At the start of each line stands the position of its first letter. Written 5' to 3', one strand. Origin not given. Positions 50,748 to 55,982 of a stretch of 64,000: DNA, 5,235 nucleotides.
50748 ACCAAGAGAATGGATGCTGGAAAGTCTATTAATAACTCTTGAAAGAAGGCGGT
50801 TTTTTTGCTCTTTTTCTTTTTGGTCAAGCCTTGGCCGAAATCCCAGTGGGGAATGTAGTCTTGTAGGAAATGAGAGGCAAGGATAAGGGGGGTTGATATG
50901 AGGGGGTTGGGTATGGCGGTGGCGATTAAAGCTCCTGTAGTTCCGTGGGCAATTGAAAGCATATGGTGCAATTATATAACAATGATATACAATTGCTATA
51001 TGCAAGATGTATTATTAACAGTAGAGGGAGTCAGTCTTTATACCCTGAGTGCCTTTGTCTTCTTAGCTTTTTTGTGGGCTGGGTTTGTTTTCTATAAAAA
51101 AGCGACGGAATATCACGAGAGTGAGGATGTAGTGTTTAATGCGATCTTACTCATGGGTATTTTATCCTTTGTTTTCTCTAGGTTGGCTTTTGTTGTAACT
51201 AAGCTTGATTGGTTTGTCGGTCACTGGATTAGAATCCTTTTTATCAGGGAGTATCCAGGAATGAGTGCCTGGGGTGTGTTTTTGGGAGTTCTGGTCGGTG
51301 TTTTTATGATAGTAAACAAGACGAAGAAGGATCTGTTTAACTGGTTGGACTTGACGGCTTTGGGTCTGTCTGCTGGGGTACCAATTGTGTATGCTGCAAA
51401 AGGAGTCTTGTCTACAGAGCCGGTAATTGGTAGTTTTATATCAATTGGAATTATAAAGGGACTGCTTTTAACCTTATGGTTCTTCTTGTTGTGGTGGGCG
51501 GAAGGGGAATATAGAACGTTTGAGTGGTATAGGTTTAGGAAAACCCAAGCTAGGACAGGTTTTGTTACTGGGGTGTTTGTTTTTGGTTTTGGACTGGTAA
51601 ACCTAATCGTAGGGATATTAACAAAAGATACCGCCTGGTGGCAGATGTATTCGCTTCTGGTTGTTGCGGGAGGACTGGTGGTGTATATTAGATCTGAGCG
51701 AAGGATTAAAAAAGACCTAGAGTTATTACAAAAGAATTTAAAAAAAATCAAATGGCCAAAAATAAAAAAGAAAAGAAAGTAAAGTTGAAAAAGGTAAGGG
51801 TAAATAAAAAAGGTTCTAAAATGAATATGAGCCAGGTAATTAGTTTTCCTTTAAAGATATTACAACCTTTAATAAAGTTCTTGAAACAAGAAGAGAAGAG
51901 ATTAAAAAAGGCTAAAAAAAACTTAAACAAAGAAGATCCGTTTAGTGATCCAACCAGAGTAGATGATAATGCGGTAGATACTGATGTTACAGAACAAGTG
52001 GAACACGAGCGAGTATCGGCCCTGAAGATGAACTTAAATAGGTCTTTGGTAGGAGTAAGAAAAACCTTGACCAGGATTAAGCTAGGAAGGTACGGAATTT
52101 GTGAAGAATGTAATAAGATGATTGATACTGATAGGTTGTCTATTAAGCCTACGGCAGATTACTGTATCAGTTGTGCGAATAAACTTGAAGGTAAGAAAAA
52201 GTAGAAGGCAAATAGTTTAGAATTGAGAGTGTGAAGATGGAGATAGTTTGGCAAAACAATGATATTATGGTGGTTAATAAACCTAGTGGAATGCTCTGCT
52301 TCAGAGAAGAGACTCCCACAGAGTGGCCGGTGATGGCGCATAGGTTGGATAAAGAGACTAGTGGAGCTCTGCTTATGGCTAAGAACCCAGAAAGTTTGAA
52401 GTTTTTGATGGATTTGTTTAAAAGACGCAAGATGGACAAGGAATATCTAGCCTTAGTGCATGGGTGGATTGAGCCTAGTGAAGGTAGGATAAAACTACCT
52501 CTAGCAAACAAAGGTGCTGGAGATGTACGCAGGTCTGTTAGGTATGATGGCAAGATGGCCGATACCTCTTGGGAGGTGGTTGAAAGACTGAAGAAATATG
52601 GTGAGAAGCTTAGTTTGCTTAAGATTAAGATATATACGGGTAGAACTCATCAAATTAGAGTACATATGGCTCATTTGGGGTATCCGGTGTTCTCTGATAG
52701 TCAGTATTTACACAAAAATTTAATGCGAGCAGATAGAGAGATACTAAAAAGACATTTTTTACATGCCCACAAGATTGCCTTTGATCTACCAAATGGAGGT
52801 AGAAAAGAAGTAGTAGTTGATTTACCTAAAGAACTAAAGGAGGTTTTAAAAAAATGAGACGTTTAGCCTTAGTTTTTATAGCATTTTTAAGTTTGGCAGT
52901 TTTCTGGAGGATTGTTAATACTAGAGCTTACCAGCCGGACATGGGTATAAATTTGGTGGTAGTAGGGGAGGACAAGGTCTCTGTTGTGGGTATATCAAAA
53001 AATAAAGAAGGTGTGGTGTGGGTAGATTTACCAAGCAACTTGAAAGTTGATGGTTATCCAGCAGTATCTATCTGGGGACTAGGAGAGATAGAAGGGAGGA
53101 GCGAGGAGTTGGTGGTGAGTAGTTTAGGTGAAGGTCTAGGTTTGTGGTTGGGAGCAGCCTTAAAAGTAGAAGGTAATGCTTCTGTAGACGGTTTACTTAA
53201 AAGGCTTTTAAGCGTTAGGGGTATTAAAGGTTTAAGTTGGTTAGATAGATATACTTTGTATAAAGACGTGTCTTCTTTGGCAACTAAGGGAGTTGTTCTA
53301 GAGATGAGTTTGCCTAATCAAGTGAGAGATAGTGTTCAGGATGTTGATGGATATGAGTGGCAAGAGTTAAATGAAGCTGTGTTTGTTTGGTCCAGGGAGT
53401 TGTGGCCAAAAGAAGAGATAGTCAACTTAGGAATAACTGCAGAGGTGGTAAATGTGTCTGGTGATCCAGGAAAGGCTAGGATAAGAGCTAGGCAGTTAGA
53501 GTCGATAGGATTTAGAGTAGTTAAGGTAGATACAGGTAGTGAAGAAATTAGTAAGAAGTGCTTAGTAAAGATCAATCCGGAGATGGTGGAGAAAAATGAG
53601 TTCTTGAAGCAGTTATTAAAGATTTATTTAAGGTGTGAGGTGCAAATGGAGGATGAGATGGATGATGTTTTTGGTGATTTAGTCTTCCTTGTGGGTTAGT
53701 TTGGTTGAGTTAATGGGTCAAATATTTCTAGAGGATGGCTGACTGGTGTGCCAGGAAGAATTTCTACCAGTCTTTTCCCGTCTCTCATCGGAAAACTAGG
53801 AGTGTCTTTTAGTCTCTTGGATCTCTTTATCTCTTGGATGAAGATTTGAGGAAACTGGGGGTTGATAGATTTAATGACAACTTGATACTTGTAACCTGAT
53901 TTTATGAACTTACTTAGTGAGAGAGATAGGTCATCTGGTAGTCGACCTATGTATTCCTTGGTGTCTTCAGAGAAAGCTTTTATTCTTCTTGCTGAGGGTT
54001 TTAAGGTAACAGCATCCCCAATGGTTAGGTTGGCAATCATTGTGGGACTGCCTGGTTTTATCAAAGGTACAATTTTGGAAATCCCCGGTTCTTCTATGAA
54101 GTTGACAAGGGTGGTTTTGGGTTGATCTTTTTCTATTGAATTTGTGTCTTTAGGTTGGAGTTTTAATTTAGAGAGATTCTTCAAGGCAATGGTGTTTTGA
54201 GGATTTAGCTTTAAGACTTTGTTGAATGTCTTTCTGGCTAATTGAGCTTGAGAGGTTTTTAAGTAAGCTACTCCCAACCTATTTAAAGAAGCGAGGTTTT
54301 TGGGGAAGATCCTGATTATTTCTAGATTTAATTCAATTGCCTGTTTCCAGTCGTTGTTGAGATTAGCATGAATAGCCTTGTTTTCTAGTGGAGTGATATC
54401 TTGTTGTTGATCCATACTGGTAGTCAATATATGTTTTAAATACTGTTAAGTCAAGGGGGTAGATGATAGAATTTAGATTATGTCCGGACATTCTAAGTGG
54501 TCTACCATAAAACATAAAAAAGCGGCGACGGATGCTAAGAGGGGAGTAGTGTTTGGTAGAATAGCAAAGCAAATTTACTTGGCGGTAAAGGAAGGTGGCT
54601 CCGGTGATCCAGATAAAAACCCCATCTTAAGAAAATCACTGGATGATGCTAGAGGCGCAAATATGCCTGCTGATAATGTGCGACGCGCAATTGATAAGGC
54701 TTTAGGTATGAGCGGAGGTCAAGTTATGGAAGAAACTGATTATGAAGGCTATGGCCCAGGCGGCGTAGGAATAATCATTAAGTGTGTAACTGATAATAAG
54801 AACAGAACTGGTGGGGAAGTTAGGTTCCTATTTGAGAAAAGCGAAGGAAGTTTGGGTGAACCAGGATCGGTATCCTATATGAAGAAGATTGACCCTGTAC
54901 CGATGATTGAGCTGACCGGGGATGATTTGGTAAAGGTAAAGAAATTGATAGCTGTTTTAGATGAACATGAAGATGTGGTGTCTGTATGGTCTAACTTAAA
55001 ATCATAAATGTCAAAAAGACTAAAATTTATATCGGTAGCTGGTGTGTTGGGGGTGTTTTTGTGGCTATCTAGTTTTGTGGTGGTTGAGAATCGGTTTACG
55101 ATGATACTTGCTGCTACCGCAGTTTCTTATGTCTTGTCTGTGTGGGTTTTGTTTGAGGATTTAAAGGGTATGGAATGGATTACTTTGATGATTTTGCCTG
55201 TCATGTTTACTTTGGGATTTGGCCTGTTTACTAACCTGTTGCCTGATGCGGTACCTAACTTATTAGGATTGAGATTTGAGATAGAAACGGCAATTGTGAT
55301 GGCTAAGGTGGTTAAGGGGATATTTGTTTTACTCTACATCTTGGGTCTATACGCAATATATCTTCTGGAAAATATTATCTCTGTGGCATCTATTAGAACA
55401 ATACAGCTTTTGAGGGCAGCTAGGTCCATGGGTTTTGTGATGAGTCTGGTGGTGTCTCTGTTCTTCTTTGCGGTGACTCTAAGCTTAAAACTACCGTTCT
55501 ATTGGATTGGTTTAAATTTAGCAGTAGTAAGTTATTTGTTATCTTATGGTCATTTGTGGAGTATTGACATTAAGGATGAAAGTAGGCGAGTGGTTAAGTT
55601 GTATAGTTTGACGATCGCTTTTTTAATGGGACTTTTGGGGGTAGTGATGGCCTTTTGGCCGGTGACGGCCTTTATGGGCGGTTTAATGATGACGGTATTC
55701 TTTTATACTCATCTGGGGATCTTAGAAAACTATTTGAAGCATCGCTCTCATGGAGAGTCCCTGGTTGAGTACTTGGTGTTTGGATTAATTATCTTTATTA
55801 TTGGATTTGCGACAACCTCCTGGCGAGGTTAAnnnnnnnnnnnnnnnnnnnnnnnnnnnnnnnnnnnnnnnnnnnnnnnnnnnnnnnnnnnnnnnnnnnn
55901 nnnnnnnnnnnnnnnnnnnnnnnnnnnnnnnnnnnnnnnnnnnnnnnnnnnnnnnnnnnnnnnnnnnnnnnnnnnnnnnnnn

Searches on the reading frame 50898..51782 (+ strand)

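Call 76: search_protein_families(library=pfam, proteins=[window:50898-51782:+], max_evalue=0.0001)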
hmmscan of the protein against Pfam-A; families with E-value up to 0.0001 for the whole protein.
window:50898-51782:+ (294 aa): 1 family
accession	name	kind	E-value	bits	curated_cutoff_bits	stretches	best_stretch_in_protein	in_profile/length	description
PF01790.23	LGT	-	3.1e-10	40.2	24.9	1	38-161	2-123/240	Prolipoprotein diacylglyceryl transferase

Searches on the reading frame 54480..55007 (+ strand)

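Call 34: search_protein_families(library=pfam, proteins=[window:54480-55007:+], max_evalue=0.001)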
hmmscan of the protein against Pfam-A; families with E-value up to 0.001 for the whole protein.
window:54480-55007:+ (175 aa): 2 families
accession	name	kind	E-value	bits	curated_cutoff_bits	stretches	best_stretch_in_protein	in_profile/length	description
PF20772.2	TACO1_YebC_N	-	2.7e-28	98.6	36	1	5-76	1-72/73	TACO1/YebC protein N-terminal domain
PF01709.26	Transcrip_reg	-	3e-25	89.2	27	1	83-134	1-52/160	TACO1/YebC second and third domain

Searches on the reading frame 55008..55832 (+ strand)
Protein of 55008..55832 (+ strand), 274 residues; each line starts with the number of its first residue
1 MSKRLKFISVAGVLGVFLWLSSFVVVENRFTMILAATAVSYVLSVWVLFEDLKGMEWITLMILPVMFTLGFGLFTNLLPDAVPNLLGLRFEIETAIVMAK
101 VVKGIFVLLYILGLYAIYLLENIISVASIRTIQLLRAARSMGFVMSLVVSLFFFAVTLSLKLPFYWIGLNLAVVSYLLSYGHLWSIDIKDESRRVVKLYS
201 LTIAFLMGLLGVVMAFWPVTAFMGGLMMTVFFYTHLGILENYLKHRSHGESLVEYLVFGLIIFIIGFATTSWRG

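Call 34: search_protein_families(library=pfam, proteins=[window:55008-55832:+], max_evalue=0.001)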
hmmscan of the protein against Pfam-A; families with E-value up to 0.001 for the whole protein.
window:55008-55832:+ (274 aa): 1 family
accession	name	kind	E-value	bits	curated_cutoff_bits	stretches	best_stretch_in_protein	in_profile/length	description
PF18900.5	DUF5656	-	2.9e-10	40.3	23.3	1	135-264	111-236/242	Protein of unknown function (DUF5656)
